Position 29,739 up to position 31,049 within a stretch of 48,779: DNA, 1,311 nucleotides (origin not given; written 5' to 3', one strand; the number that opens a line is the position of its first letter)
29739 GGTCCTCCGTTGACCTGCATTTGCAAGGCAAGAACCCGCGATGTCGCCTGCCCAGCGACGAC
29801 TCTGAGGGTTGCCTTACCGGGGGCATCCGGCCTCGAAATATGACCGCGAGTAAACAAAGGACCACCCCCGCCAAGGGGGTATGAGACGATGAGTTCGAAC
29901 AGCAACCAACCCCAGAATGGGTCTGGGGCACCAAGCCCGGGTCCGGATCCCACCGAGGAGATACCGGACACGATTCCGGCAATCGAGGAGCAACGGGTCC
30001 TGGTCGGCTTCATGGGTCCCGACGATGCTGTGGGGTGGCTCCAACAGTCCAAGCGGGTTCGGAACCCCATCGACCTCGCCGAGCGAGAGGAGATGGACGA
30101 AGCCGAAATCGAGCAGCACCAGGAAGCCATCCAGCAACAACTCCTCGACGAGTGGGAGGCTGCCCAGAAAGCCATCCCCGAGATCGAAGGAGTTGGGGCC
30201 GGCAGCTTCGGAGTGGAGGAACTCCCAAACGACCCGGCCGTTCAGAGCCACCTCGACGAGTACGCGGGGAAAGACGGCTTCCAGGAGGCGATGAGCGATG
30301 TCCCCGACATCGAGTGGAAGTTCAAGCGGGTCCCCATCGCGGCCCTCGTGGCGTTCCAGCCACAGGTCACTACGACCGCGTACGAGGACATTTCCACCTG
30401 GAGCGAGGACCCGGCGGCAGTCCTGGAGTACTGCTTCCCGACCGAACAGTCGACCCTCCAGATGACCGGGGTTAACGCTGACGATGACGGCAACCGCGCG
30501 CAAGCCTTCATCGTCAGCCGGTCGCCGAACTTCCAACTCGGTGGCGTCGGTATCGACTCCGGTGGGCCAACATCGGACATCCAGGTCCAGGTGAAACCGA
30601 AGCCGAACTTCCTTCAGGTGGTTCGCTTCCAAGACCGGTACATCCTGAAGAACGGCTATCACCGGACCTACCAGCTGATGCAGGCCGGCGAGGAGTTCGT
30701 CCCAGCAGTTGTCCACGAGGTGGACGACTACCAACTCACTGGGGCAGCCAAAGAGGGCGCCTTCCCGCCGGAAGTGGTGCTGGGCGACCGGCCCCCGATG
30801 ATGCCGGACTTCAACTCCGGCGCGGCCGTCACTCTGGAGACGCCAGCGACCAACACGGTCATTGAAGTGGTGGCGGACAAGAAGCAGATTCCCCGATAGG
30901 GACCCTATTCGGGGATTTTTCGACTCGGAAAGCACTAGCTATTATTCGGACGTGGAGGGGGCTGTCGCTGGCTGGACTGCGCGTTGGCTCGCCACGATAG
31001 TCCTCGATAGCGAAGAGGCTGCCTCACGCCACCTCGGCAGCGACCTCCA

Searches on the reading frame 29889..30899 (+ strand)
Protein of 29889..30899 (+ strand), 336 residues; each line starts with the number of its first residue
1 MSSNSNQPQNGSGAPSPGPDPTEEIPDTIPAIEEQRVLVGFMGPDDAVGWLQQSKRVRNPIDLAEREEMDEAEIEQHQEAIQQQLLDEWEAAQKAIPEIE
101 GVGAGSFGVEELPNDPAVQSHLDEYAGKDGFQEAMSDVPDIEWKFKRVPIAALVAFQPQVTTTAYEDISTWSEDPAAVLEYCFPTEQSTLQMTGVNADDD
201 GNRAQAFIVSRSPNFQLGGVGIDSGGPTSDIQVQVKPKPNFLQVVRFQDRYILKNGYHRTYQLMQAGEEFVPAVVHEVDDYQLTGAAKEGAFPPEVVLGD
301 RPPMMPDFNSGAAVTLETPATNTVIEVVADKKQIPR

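Call 6: search_protein_families(library=pfam, proteins=[window:29889-30899:+], max_evalue=0.1)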
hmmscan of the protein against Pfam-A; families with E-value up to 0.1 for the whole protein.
window:29889-30899:+ (336 aa): 0 families

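Call 14: find_homologous_proteins(query=window:29889-30896:+)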
Query window:29889-30896:+ (336 aa): 12 proteins with E <= 0.001 among 7963 candidates.
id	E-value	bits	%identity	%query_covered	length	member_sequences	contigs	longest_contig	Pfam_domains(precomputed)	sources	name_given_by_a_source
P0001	1.1e-221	753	100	100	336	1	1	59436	-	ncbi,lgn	-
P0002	1.7e-129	450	61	97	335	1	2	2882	-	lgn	-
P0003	2.3e-126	440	60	100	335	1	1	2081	-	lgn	-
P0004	4.4e-126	439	61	95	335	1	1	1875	-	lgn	-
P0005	2.9e-121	423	59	100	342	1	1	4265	-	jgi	jgi:hypothetical protein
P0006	5.3e-81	291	48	93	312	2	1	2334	-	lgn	-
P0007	6.9e-54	202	38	94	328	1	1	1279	-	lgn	-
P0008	1.6e-53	200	37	92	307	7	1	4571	-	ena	-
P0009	7.7e-52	195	35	98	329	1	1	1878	-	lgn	-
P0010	7.2e-47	179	37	92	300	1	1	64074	-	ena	-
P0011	7.1e-42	162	37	76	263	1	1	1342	-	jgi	jgi:hypothetical protein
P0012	2.0e-36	144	70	30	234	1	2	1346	-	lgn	-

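Call 15: find_encoding_contigs(protein=P0002, flank=10000)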
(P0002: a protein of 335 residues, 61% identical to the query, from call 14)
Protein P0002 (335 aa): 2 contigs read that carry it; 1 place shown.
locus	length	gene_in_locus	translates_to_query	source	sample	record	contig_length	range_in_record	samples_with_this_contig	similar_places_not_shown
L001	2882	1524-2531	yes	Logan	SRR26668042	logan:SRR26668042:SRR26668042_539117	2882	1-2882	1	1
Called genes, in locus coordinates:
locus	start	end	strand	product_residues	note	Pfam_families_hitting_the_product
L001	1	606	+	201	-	?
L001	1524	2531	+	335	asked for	-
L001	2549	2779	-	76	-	-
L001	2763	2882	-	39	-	?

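Call 16: find_encoding_contigs(protein=P0005, flank=10000)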
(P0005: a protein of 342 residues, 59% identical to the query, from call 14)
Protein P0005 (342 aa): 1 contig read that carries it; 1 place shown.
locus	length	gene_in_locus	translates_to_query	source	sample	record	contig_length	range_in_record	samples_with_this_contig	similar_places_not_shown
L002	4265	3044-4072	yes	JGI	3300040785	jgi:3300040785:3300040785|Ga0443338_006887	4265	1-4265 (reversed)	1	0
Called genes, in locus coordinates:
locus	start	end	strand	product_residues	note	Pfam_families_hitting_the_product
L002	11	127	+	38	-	-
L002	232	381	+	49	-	-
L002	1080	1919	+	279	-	-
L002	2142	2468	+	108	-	-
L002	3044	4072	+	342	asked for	-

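Call 17: find_encoding_contigs(protein=P0010, flank=10000)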
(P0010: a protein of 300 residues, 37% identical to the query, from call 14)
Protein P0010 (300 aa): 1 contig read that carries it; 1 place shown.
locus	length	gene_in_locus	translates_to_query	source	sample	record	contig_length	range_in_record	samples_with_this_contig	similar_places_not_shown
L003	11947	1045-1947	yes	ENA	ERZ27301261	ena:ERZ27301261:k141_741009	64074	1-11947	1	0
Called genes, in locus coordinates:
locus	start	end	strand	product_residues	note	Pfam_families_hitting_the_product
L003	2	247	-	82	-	?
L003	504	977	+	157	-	-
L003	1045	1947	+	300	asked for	-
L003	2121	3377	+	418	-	PF07705:CARDB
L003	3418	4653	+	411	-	-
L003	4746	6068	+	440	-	PF17231:DUF5305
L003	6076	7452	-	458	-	PF02881:SRP54_N, PF00448:SRP54, PF02978:SRP_SPB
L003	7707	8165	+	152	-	PF04151:PPC (weak)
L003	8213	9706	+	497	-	PF02386:TrkH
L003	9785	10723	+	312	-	PF16881:LIAS_N, PF04055:Radical_SAM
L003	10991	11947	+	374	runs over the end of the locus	PF00676:E1_dh, PF13292:DXP_synthase_N (weak)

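Call 18: find_encoding_contigs(protein=P0003, flank=10000)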
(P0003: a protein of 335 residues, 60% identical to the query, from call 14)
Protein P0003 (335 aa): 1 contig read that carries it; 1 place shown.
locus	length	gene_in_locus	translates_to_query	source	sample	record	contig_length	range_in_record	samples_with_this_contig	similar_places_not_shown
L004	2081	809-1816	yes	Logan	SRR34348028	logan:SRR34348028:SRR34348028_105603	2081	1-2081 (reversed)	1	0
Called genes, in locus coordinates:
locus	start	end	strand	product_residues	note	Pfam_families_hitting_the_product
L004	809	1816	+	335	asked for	-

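Call 19: find_encoding_contigs(protein=P0004, flank=10000)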
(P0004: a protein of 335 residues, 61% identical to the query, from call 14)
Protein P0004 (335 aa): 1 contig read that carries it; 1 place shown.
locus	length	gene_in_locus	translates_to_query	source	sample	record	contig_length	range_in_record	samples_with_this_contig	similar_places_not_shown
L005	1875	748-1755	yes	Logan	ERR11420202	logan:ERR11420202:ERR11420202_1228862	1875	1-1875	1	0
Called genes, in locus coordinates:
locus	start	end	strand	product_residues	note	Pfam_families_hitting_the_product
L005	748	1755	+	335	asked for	-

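Call 20: find_encoding_contigs(protein=P0006, flank=10000)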
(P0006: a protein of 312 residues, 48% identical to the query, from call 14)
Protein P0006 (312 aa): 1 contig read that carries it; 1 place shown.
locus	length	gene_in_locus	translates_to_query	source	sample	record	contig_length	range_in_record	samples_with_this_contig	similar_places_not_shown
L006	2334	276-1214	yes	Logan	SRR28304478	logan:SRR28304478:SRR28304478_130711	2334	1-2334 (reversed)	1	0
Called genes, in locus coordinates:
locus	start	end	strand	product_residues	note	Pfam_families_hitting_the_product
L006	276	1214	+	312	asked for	-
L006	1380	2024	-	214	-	-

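Call 21: find_encoding_contigs(protein=P0008, flank=10000)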
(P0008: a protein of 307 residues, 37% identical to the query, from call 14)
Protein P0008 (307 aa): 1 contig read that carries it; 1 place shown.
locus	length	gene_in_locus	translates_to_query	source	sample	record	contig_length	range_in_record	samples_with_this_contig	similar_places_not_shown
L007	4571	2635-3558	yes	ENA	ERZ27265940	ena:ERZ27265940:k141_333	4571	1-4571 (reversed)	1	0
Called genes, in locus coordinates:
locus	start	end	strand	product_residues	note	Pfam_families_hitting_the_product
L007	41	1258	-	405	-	PF01385:OrfB_IS605 (faint), PF07282:Cas12f1-like_TNB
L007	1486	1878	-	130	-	PF26417:DUF8112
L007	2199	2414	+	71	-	PF13404:HTH_AsnC-type (faint), PF13412:HTH_24 (weak), PF25213:HVO_A0261_N (weak)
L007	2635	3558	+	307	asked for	-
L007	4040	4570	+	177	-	?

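Call 29: search_solved_structures(query=A1, max_evalue=10)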
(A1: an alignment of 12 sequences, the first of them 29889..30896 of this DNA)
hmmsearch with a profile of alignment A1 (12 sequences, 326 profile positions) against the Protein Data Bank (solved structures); distinct sequences matched with E-value up to 10: 2.
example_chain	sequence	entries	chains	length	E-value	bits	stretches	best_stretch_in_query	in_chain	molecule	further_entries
3mx9_A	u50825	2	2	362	0.69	12.2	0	129-201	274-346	Protein scV3V2(G19S) | scV3V2(G19S)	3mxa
8soi_A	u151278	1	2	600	1.6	11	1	266-307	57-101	RB1-inducible coiled-coil protein 1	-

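Call 30: search_protein_families(library=pfam, alignment_id=A1, max_evalue=10)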
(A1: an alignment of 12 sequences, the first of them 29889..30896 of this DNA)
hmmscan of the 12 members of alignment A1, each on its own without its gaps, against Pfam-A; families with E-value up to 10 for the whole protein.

A. member 1, window:29889-30896:+ (336 aa): 0 families

B. families by the number of members that match (of 12 scanned): 3 families
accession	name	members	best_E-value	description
PF14030.11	DUF4245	1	0.11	Protein of unknown function (DUF4245)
PF12697.13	Abhydrolase_6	1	0.11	Alpha/beta hydrolase family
PF23719.1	VapB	1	0.15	Antitoxin VapB-like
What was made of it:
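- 29889..30899 (+): 336-aa ORF of an unnamed family with an invariant NGYHR motif. No Pfam hit (calls 6, 30).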

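Call 33: predict_structure(alignment_id=A1)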
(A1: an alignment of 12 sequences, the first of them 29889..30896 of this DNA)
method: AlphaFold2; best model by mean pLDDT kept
length: 336 residues; sequences in the alignment: 12
mean_pLDDT: 76.1   pTM: 0.73
mean pLDDT of the five models: 76.1, 73.9, 73.8, 73.5, 72.9
residues with pLDDT >= 90: 110; 70-90: 105; 50-70: 87; < 50: 34
segments of 3 or more residues with pLDDT < 50: 1-25, 189-193, 334-336
pLDDT, mean of each block of 10 residues (from residue 1): 33 33 53 89 91 79 67 86 93 89 72 92 89 84 91 92 77 91 71 52 60 62 59 64 90 91 93 92 67 86 94 89 60 48
secondary structure, 60 per line:
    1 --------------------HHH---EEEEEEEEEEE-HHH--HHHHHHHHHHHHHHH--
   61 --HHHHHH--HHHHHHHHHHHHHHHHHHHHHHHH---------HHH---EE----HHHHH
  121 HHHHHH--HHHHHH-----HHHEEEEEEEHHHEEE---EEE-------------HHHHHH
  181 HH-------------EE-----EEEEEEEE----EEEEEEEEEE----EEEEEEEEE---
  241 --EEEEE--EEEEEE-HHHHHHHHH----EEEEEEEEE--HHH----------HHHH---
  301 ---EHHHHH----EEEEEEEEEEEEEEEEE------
elements in order: E27-37 H44-58 H63-68 H71-94 H116-126 H129-134 E143-149 E153-155 E159-161 H175-182 E203-210 E215-224 E229-237 E243-247 E250-255 H257-265 E270-278 H294-297 H305-309 E314-330

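Call 36: fold_search(model_id=the predicted structure, library=pdb)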
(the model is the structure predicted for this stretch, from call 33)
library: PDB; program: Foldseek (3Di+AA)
matches with E <= 10: 135; with E <= 0.001: 0
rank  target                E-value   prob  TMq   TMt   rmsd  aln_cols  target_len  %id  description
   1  3m86_B                3.2e-01  0.14  0.10  0.29  13.7        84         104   18  Crystal structure of the cysteine protease inhibitor, EhICP2, from Entamoeba histolytica (released 2011-02-02)
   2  8qa9_A                8.8e-01  0.16  0.10  0.15   2.8        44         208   25  Crystal structure of the RK2 plasmid encoded co-complex of the C-terminally truncated transcriptional repressor protei (released 2024-02-21)
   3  8fxr_U3               8.8e-01  0.01  0.06  0.08  18.2       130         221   11  Structure of neck with portal vertex of capsid of Agrobacterium phage Milano (released 2023-12-06)
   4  2hwj_C                1.1e+00  0.23  0.16  0.26  10.6       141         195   13  Crystal structure of protein Atu1540 from Agrobacterium tumefaciens (released 2006-08-29)
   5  4e2a_A                1.1e+00  0.03  0.10  0.17  16.5       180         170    7  Crystal Structure of the Putative acetyltransferase from Streptococcus mutans (released 2013-03-13)
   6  6sdk_B                1.3e+00  0.35  0.11  0.18   1.8        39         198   31  Crystal structure of bacterial ParB dimer bound to CDP (released 2019-10-23)
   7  2vzy_C                1.3e+00  0.02  0.08  0.13  19.9       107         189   13  Crystal structure of Rv0802c from Mycobacterium tuberculosis in an unliganded form. (released 2009-04-07)
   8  6sdk_A                1.3e+00  0.21  0.16  0.25   8.0       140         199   16  Crystal structure of bacterial ParB dimer bound to CDP (released 2019-10-23)
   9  8f1b_F                1.3e+00  0.02  0.08  0.18  17.4       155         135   10  Structure of zinc-bound ZrgA deletion 124-184 from Vibrio cholerae (released 2023-01-18)
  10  3cyi                  1.4e+00  0.23  0.16  0.48  11.7       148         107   14  Crystal Structure of Human Sulfiredoxin (Srx) in Complex with ATP:Mg2+ (released 2008-07-01)
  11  7bm8_A                1.6e+00  0.25  0.11  0.20   2.0        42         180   31  Crystal structure of the C-terminally truncated chromosome-partitioning protein ParB from Caulobacter crescentus compl (released 2021-04-28)
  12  8qa9_B                1.6e+00  0.13  0.10  0.15   2.8        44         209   25  Crystal structure of the RK2 plasmid encoded co-complex of the C-terminally truncated transcriptional repressor protei (released 2024-02-21)
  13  4e2a_B                1.6e+00  0.03  0.10  0.17  16.5       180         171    7  Crystal Structure of the Putative acetyltransferase from Streptococcus mutans (released 2013-03-13)
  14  4v6i_BX               1.7e+00  0.03  0.06  0.14  12.3        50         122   10  Localization of the small subunit ribosomal proteins into a 6.1 A cryo-EM map of Saccharomyces cerevisiae translating (released 2014-07-09)
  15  8ezw_C                1.7e+00  0.02  0.09  0.19  16.2       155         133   13  Structure of Apo ZrgA deletion 124-184 from Vibrio cholerae (released 2023-01-18)
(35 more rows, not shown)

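Call 37: fold_search(model_id=the predicted structure, library=viral)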
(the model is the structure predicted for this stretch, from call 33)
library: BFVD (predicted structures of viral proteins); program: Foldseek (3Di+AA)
matches with E <= 10: 266; with E <= 0.001: 0
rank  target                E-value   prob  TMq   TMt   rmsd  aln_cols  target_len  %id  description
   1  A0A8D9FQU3            1.2e-02  0.96  0.17  0.40  14.6       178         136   15  Putative ParB/Sulfiredoxin family protein [uncultured marine phage]
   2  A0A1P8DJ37            3.9e-02  0.84  0.20  0.37  13.2       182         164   14  (no name in the UniProt tables at hand)
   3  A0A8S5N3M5            1.8e-01  0.69  0.17  0.20  10.9       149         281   14  Occlusion protein [Siphoviridae sp. ctRuT6]
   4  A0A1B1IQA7            2.5e-01  0.77  0.11  0.11   1.6        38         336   16  (no name in the UniProt tables at hand)
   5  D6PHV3                3.0e-01  0.33  0.17  0.40  12.6       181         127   10  (no name in the UniProt tables at hand)
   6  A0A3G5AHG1            3.6e-01  0.07  0.09  0.13  19.4       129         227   12  ParB-like N-terminal domain-containing protein [Sylvanvirus sp.]
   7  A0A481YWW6            3.8e-01  0.07  0.11  0.14  25.9       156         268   12  DNA-sulfur modification-associated protein [Marseillevirus LCMAC202]
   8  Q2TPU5                3.8e-01  0.02  0.10  0.07  23.7       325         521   10  VP6 [Liao ning virus]
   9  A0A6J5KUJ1            4.5e-01  0.35  0.19  0.52  11.0       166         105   12  ParB/Sulfiredoxin [uncultured Caudovirales phage]
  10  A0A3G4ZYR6            5.1e-01  0.38  0.11  0.11   2.6        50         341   18  Uncharacterized protein [Faunusvirus sp.]
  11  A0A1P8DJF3            5.1e-01  0.35  0.17  0.22   9.7       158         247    9  (no name in the UniProt tables at hand)
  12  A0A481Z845            6.1e-01  0.41  0.12  0.14   2.7        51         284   16  DNA-sulfur modification-associated protein [Pithovirus LCPAC304]
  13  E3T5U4                6.5e-01  0.30  0.17  0.45  11.5       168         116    8  ParB/Sulfiredoxin domain-containing protein [Cafeteria roenbergensis virus (strain BV-PW1)]
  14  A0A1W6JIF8            7.7e-01  0.47  0.12  0.22   1.5        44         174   20  ParB-like nuclease domain containing protein [Lactococcus phage AM6]
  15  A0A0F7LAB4            7.7e-01  0.02  0.06  0.11  15.6        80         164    9  Uncharacterized protein [uncultured marine virus]
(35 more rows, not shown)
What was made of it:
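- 29889..30899 (+): AF2 model pLDDT 76 with weak ParB/Srx fold hits (calls 33, 36, 37).
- Closest known: Free serine kinases SbnI and SerK. Same: Foldseek gives recurrent weak ParB/Srx hits (calls 36, 37).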

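Call 38: search_protein_representatives(alignment_id=A1)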
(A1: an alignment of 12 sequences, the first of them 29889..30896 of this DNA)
Query: 12 sequences, 326 profile positions. Proteins with E-value up to 0.001 (for the whole library): 1190; up to 1e-10: 690; up to 1e-30: 37. The best 150 are listed.
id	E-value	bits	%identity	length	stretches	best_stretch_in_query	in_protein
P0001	4.9e-147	505.7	-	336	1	3-326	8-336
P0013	8.3e-110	383.3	-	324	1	14-326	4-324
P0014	2.1e-101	355.7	-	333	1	16-326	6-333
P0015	2.5e-95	335.7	-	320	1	17-325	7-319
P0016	8.7e-93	327.4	-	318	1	16-322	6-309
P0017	7.0e-92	324.4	-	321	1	17-326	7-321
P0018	5.4e-91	321.5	-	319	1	16-326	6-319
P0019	3.8e-90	318.7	-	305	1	16-326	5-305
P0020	2.5e-85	302.9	-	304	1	22-326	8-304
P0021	1.2e-84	300.6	-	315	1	17-326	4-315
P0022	2.5e-78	279.8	-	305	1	15-326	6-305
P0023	7.8e-78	278.2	-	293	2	76-326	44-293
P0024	1.2e-71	257.9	-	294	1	22-326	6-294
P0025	2.3e-71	257.0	-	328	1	6-325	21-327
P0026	6.1e-71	255.6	-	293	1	59-326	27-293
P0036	5.0e-36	140.8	-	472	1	30-325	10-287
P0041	1.5e-33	132.7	-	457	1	70-321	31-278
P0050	2.9e-30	121.9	-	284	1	77-318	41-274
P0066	7.9e-28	113.9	-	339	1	71-320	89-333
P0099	1.2e-24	103.5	-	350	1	70-321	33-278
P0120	2.6e-23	99.0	-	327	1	74-320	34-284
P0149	4.1e-22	95.1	-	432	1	101-316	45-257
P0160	1.2e-21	93.5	-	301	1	72-316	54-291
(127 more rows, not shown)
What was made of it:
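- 29889..30899 (+): 1190 clusters in the exhaustive search (call 38).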

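Call 39: search_protein_families(library=pfam, proteins=[P0013, P0025, P0036, P0041, P0050, P0066, P0099, P0120, P0149, P0160], max_evalue=1)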
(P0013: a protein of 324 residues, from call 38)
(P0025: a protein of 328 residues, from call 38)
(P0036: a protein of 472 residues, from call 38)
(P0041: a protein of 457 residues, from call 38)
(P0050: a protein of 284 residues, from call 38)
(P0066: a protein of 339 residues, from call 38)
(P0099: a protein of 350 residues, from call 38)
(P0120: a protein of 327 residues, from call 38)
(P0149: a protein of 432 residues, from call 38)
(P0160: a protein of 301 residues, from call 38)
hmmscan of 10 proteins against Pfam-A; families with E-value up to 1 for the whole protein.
P0013 (324 aa): 0 families

P0025 (328 aa): 0 families

P0036 (472 aa): 0 families

P0041 (457 aa): 1 family
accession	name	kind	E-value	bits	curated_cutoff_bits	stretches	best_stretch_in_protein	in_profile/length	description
PF11738.13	DUF3298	-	0.12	13.7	24.1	0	381-421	24-66/84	Protein of unknown function (DUF3298)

P0050 (284 aa): 0 families

P0066 (339 aa): 0 families

P0099 (350 aa): 0 families

P0120 (327 aa): 0 families

P0149 (432 aa): 0 families

P0160 (301 aa): 0 families
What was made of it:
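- On ParB/Srx superfamily (the protein): No Pfam family hits any of 12 close or 10 distant members (calls 6, 30, 39).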

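Call 40: search_protein_families(library=ncbifam, proteins=[window:29889-30896:+, P0013, P0036, P0041, P0050, P0066, P0099, P0120, P0149, P0160], max_evalue=1)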
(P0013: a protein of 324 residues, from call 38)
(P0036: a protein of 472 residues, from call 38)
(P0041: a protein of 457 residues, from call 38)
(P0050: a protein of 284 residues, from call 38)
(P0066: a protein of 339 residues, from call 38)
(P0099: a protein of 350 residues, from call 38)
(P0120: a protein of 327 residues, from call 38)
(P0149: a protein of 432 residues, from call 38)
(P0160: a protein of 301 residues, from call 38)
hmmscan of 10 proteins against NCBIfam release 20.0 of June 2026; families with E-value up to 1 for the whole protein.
window:29889-30896:+ (336 aa): 1 family
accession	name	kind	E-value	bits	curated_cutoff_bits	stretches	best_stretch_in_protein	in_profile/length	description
NF033418.1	T6SS_TagK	equivalog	0.13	11.6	200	1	50-137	136-224/305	type VI secretion system-associated protein TagK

P0013 (324 aa): 0 families

P0036 (472 aa): 1 family
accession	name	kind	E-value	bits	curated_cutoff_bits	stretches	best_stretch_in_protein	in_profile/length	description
NF053625.1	SerKinSerKArch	equivalog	0.0025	17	380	1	195-228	56-89/244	ADP-dependent L-serine kinase SerK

P0041 (457 aa): 1 family
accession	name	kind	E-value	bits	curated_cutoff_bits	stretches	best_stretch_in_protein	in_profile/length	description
NF053625.1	SerKinSerKArch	equivalog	0.034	13.3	380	0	191-221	57-87/244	ADP-dependent L-serine kinase SerK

P0050 (284 aa): 0 families

P0066 (339 aa): 0 families

P0099 (350 aa): 1 family
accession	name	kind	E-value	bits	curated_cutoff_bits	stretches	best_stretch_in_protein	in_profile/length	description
NF053625.1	SerKinSerKArch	equivalog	0.013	14.6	380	1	191-223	57-89/244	ADP-dependent L-serine kinase SerK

P0120 (327 aa): 0 families

P0149 (432 aa): 0 families

P0160 (301 aa): 1 family
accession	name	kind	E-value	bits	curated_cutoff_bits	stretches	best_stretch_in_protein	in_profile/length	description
NF053625.1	SerKinSerKArch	equivalog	0.12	11.5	380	1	215-244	62-91/244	ADP-dependent L-serine kinase SerK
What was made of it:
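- On ParB/Srx superfamily (the protein): The NCBIfam SerK hits score 11-17 bits against a cut-off of 380 (call 40).
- Closest known: Free serine kinases SbnI and SerK. Same: NCBIfam gives weak SerK hits in distant members (call 40).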

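Call 41: find_related_loci(query=A1, collection=genome_contigs, flank=5000)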
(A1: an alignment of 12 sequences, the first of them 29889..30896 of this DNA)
Query A1 (336 aa) in genome_contigs; peptide patterns used: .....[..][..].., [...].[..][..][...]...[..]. (x = any residue, [..] = any of these).
50 stretches matched a pattern; 3 encode a relative of the query (tblastn E <= 1e-3); 3 distinct loci.
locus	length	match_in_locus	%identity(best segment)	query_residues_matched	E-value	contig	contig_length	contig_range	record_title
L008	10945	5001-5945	37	20-336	5e-60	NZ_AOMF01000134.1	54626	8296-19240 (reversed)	Halococcus thailandensis JCM 13552 contig_134, whole genome shotgun sequence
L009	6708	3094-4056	34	20-336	1e-53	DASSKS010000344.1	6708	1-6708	MAG TPA_asm: Halococcus sp. isolate SMAG_U1147 k141_477432, whole genome shotgun sequence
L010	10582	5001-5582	28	138-327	3e-19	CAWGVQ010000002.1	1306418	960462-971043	MAG: uncultured Chloroflexia bacterium isolate MFD02579.bin.2.68 genome assembly, contig: contig_12234, whole genome sho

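Call 42: find_related_loci(query=A1, collection=metagenome_contigs, flank=4000)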
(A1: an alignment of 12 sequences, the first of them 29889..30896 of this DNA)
Query A1 (336 aa) in metagenome_contigs; peptide patterns used: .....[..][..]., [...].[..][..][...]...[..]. (x = any residue, [..] = any of these).
152 stretches matched a pattern; 4 encode a relative of the query (tblastn E <= 1e-3); 4 distinct loci.
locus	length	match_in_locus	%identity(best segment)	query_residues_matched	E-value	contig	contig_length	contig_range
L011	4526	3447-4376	36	24-336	9e-61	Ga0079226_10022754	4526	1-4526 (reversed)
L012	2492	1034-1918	36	27-336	1e-59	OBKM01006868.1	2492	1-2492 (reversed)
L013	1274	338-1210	33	27-336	4e-47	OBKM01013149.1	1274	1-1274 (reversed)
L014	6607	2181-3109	42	25-336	8e-49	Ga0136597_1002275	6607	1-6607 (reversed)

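Call 43: find_related_loci(query=A1, collection=viral_contigs, flank=5000)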
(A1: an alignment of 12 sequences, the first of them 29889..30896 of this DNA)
Query A1 (336 aa) in viral_contigs; peptide patterns used: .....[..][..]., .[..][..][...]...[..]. (x = any residue, [..] = any of these).
13 stretches matched a pattern, but none encodes a relative of the query by tblastn (E <= 1e-3).

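Call 52: search_dna_similar(query=window:29889-30896:+, collection=plasmids, mode=protein, max_evalue=0.001, max_rows=40)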
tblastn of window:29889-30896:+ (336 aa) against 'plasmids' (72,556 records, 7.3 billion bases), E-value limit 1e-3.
Records with a match: 3; places in all: 3; records where one place covers at least 80% of the query: 0.
Best place of each record, by identity: <60% 3.
By first word of the organism name: Methylobacterium 1; Paracoccus 1; Blastomonas 1.
By predicted mobility (MOB-suite, as given by PLSDB): non-mobilizable 2; mobilizable 1.
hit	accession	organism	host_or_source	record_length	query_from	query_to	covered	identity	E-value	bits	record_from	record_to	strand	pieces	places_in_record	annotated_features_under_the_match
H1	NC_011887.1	Methylobacterium nodulans ORS 2060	-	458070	85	332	74%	23.7%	1e-7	61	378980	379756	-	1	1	hypothetical protein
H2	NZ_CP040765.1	Paracoccus liaowanqingii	Tibetan antelope,cell culture,feces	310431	85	308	67%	25.1%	4e-5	53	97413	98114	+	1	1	hypothetical protein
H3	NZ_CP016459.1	Blastomonas sp. RAC04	Microbial isolate,Algal phycosphere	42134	85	308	67%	24.7%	7e-5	52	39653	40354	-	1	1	hypothetical protein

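Call 53: search_dna_similar(query=window:29889-30896:+, collection=phages, mode=protein, max_evalue=0.001, max_rows=20)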
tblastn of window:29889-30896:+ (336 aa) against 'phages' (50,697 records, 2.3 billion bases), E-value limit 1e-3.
No match.

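Call 54: get_annotated_region(hit=H1, flank=6000)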
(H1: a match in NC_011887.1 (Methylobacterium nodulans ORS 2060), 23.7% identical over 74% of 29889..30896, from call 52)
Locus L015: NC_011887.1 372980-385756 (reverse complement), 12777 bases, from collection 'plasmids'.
description: Methylobacterium nodulans ORS 2060 plasmid pMNOD02, complete sequence
organism: Methylobacterium nodulans ORS 2060 (NCBI taxid 460265)
taxonomy: Bacteria; Pseudomonadota; Alphaproteobacteria; Hyphomicrobiales; Methylobacteriaceae; Methylobacterium; Methylobacterium nodulans; Methylobacterium nodulans ORS 2060
host: -; source: -; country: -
typing (MOB-suite, as given by PLSDB): non-mobilizable
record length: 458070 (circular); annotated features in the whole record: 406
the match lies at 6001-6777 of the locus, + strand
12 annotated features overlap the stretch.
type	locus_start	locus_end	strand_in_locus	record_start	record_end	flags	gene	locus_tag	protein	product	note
CDS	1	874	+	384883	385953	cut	-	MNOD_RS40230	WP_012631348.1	glycosyltransferase family 4 protein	-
CDS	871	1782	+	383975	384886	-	-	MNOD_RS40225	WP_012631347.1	EamA family transporter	-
CDS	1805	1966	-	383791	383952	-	-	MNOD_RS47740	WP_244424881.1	hypothetical protein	-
CDS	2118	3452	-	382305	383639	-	-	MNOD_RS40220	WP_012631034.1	IS1182-like element ISMno38 family transposase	GO:0006313 - DNA transposition [Evidence IEA]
CDS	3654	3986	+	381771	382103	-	-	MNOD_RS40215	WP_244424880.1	transposase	-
CDS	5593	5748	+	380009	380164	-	-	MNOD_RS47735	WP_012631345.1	hypothetical protein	-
CDS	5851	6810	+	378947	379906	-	-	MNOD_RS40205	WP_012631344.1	hypothetical protein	-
CDS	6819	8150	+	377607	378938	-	-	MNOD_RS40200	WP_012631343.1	HlyD family efflux transporter periplasmic adaptor subunit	-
CDS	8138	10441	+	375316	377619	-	-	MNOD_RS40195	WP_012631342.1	peptidase domain-containing ABC transporter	-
CDS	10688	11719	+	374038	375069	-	-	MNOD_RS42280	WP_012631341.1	peptidoglycan bridge formation glycyltransferase FemA/FemB family protein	GO:0044038 - cell wall macromolecule biosynthetic process [Evidence IEA]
CDS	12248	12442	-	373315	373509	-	-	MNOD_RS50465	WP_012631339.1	hypothetical protein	-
CDS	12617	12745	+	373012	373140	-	-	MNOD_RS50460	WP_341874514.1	BA14K family protein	-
